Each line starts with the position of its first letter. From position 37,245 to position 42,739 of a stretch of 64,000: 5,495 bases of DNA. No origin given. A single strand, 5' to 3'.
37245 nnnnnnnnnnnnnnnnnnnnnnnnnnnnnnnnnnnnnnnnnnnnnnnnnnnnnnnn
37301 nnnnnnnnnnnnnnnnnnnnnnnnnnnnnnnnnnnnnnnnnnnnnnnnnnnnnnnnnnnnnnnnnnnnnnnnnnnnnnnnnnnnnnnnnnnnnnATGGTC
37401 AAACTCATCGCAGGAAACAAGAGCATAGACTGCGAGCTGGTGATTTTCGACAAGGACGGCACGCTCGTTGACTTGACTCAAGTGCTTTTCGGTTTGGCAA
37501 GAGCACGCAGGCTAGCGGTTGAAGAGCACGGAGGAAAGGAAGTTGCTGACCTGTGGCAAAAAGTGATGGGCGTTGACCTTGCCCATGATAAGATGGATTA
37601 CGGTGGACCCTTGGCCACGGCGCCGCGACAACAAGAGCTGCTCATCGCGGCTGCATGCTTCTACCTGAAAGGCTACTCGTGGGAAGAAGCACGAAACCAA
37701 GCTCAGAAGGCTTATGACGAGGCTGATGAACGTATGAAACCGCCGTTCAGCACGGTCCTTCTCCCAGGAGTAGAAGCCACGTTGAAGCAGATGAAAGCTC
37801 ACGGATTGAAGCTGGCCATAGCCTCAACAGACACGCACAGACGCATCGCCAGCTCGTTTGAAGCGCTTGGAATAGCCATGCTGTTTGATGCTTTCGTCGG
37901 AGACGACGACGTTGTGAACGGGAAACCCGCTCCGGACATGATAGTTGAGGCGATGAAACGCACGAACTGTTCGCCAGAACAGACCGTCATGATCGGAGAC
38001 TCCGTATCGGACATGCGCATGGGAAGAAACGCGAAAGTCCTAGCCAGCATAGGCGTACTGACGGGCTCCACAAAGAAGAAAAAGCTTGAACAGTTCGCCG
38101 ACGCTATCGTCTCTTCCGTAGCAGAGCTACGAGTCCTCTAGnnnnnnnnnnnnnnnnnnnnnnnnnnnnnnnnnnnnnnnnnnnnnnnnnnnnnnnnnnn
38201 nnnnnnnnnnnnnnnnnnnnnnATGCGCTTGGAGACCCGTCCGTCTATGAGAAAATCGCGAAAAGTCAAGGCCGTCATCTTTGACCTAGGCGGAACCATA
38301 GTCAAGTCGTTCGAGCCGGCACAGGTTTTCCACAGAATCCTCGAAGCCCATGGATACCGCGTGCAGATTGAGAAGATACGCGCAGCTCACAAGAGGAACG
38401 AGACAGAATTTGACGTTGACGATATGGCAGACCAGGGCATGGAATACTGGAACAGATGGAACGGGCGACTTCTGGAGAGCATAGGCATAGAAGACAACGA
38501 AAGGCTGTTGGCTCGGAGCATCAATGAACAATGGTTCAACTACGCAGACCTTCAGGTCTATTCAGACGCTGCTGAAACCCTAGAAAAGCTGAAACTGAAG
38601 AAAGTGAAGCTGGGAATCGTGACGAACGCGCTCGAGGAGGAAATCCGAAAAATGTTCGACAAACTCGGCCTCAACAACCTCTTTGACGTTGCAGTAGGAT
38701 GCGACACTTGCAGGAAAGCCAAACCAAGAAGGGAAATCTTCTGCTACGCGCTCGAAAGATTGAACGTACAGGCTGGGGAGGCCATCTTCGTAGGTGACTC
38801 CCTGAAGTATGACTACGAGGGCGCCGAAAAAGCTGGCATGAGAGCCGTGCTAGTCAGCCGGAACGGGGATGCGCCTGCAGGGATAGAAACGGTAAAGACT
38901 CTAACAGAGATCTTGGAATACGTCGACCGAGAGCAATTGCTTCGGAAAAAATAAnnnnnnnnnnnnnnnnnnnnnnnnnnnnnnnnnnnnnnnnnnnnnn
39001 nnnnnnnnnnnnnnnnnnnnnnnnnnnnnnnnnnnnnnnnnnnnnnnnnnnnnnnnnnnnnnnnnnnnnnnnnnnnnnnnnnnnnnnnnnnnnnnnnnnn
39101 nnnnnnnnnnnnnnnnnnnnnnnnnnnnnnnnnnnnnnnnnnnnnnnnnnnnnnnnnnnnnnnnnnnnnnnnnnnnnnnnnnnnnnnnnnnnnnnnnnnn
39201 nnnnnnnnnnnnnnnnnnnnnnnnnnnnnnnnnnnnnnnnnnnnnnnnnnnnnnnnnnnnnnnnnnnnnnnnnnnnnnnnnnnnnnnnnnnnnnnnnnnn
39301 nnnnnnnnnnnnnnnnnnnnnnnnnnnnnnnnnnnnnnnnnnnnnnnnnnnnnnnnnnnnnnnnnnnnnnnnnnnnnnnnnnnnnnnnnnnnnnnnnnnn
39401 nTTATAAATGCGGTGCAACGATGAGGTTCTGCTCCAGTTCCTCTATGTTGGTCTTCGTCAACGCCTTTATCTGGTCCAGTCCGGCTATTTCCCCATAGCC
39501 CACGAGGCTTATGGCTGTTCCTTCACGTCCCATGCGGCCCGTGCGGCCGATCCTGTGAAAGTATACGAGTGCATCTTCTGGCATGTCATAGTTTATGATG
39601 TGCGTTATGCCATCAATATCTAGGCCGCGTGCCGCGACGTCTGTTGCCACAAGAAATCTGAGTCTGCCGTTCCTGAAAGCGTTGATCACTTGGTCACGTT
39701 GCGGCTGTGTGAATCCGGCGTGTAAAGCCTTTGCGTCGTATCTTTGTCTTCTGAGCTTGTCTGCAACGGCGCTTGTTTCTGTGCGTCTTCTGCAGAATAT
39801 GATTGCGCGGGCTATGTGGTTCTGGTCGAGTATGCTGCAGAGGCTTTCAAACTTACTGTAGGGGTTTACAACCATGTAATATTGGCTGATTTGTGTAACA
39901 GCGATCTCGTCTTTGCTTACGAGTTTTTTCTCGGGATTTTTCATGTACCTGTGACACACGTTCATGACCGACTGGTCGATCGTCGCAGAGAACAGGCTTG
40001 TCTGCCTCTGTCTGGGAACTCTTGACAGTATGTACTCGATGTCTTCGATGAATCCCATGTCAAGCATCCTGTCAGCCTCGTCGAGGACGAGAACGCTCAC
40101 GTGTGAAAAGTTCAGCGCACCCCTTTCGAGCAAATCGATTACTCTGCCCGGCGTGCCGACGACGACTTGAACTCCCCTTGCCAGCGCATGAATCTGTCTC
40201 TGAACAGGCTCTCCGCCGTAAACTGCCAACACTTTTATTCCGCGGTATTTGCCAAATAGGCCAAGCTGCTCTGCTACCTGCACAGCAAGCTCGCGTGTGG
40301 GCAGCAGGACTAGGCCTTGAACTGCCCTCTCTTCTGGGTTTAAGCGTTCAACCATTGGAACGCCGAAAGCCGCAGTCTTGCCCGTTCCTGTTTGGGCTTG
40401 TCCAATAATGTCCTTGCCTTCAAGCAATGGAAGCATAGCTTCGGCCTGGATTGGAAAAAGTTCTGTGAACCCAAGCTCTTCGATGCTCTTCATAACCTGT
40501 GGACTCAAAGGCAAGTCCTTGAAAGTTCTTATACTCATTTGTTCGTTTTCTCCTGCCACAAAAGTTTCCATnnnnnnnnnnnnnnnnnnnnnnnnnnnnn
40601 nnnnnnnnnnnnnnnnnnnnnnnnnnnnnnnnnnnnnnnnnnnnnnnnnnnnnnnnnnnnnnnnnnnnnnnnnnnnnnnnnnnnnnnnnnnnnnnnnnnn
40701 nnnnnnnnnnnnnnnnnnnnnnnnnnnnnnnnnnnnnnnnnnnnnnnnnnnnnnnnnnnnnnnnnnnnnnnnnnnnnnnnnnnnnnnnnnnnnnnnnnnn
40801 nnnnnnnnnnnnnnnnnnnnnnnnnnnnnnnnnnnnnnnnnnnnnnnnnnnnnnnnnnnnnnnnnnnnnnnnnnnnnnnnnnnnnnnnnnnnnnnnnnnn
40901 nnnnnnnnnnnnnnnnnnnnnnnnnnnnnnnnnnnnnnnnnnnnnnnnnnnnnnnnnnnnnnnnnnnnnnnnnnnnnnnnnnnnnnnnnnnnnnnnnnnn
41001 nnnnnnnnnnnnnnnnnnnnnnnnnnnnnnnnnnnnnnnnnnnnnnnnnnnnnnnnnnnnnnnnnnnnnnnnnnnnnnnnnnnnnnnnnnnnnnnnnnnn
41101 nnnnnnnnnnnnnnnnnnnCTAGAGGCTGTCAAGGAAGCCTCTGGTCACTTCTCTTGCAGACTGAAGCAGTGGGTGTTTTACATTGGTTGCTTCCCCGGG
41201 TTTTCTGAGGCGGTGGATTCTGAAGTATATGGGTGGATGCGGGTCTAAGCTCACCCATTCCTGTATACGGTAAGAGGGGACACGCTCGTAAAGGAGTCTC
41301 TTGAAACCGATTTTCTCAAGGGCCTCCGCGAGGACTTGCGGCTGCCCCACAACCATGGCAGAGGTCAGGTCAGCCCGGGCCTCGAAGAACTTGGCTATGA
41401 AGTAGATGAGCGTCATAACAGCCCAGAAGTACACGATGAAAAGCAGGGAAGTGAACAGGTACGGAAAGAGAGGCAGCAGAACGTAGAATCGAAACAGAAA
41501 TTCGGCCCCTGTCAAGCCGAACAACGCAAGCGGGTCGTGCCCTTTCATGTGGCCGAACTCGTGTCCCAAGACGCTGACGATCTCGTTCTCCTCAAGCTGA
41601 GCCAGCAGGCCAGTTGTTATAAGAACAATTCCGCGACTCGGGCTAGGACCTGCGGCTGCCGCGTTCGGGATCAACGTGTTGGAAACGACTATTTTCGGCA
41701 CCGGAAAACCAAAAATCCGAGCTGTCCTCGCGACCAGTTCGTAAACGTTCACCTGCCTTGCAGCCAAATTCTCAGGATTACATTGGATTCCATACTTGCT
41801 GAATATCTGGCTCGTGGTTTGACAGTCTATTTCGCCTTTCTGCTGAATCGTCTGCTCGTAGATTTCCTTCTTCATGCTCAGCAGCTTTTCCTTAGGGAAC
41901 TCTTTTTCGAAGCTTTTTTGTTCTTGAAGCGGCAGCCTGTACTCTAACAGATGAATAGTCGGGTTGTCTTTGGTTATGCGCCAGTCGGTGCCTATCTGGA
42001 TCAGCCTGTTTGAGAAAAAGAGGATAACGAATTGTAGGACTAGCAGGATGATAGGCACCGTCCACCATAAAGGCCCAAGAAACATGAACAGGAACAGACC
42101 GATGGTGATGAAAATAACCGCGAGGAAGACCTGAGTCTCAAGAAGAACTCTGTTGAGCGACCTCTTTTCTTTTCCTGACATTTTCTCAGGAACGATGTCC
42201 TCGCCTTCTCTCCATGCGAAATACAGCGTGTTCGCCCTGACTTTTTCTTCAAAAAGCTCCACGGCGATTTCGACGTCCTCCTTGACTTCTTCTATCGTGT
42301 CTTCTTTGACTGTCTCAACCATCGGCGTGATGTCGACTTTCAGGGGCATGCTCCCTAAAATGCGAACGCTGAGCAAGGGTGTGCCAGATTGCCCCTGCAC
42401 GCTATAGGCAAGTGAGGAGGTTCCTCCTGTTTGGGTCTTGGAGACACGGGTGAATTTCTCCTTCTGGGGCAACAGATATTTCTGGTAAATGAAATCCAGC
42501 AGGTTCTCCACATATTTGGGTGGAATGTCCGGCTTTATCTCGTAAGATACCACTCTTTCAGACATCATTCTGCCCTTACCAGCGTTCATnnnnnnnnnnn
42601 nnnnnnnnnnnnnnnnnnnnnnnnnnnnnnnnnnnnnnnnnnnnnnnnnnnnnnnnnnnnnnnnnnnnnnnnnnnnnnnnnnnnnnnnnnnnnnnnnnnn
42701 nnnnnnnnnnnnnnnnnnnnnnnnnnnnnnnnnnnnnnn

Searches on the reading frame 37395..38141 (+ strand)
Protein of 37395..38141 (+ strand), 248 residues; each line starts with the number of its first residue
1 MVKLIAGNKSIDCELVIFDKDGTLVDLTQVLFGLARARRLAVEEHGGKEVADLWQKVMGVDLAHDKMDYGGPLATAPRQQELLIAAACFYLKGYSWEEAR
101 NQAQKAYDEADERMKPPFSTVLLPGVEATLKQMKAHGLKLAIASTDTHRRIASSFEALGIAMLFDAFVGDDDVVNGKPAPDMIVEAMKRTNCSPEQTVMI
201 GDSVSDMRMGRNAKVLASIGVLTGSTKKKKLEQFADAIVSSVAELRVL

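Call 71: search_protein_families(library=pfam, proteins=[window:37395-38141:+], max_evalue=0.0001)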
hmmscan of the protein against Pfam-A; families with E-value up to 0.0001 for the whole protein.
window:37395-38141:+ (248 aa): 4 families
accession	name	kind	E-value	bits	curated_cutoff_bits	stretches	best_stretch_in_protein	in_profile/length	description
PF13419.12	HAD_2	-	4.9e-28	98.9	23.8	1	16-215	1-173/178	Haloacid dehalogenase-like hydrolase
PF00702.32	Hydrolase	-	1.8e-27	97.4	26.4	1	14-213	2-190/191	haloacid dehalogenase-like hydrolase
PF13242.12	Hydrolase_like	-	1.9e-15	57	22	1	175-245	2-75/75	HAD-hyrolase-like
PF12710.13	HAD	-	1.3e-09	39.2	27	1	16-211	1-189/189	haloacid dehalogenase-like hydrolase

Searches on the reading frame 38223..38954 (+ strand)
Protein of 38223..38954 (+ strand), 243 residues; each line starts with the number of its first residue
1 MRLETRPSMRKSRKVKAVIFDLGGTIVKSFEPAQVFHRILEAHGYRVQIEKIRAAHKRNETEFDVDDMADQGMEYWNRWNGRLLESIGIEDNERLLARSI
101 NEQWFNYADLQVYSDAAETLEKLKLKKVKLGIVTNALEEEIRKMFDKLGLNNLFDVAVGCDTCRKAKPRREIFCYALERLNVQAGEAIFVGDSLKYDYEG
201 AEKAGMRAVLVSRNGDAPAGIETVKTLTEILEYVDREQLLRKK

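Call 71: search_protein_families(library=pfam, proteins=[window:38223-38954:+], max_evalue=0.0001)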
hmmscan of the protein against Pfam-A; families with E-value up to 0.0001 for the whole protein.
window:38223-38954:+ (243 aa): 3 families
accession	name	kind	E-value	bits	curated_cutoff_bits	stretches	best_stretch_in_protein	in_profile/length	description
PF13419.12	HAD_2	-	2.6e-30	106.3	23.8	1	18-211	1-178/178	Haloacid dehalogenase-like hydrolase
PF00702.32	Hydrolase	-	9.9e-28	98.3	26.4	1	15-205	1-191/191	haloacid dehalogenase-like hydrolase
PF13242.12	Hydrolase_like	-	4.8e-11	42.9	22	1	167-222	4-59/75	HAD-hyrolase-like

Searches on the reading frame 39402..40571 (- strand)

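Call 71: search_protein_families(library=pfam, proteins=[window:39402-40571:-], max_evalue=0.0001)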
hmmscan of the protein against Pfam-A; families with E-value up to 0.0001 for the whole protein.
window:39402-40571:- (389 aa): 2 families
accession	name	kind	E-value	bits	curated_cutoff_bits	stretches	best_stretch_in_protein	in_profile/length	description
PF00270.35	DEAD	-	2.6e-50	170.9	26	1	40-204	2-166/167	DEAD/DEAH box helicase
PF00271.37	Helicase_C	-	1.3e-31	109.5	23.5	1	240-348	2-110/110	Helicase conserved C-terminal domain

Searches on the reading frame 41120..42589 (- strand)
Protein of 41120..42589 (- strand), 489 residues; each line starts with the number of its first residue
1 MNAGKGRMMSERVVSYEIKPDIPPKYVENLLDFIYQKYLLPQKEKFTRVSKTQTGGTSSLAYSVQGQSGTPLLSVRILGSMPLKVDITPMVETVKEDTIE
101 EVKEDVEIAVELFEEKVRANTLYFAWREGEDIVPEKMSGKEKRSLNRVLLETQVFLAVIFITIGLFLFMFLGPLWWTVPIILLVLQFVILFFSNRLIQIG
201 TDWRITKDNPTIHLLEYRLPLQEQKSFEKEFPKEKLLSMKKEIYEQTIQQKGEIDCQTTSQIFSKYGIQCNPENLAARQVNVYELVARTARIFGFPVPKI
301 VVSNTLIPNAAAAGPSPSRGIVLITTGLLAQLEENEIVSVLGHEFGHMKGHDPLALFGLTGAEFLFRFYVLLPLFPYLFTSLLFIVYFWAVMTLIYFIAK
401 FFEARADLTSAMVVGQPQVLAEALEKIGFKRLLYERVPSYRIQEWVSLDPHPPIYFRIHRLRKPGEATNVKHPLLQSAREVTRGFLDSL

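Call 71: search_protein_families(library=pfam, proteins=[window:41120-42589:-], max_evalue=0.0001)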
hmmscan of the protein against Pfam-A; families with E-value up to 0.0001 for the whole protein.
window:41120-42589:- (489 aa): 1 family
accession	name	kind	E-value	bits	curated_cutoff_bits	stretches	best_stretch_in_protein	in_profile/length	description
PF01435.24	Peptidase_M48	-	1.7e-18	67.6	20.3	1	278-463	3-184/186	Peptidase family M48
